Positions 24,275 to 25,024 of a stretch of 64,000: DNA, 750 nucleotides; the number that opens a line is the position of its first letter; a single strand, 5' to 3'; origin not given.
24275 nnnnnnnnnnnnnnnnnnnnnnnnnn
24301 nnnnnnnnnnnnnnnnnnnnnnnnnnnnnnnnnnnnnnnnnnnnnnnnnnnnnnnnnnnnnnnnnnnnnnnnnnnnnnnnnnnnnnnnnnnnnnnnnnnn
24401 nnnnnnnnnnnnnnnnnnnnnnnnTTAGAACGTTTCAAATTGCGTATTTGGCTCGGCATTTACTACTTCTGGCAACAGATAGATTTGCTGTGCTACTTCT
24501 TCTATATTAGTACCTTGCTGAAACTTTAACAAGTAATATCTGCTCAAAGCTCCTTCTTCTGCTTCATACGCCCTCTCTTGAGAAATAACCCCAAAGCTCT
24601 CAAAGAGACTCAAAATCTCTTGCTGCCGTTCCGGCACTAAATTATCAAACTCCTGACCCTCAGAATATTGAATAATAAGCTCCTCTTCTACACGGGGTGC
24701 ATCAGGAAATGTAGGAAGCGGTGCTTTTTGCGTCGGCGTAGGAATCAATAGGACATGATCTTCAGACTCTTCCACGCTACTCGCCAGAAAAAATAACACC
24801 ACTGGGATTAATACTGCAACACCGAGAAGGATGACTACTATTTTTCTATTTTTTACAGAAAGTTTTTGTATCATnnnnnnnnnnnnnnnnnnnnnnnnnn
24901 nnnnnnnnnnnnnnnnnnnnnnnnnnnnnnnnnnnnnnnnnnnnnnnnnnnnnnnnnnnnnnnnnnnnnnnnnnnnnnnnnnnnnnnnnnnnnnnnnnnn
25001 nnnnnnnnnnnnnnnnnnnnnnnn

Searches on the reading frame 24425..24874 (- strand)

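Call 3: search_protein_families(library=pfam, proteins=[window:24425-24874:-], max_evalue=1)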
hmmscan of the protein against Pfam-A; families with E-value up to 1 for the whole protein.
window:24425-24874:- (149 aa): 2 families
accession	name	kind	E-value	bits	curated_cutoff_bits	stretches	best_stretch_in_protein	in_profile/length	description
PF22148.1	Fervidolysin_NPro-like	-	0.0028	18.4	21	1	108-143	46-81/81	Fervidolysin N-terminal prodomain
PF13190.11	PDGLE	-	0.19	12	27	1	10-33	1-24/102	PDGLE domain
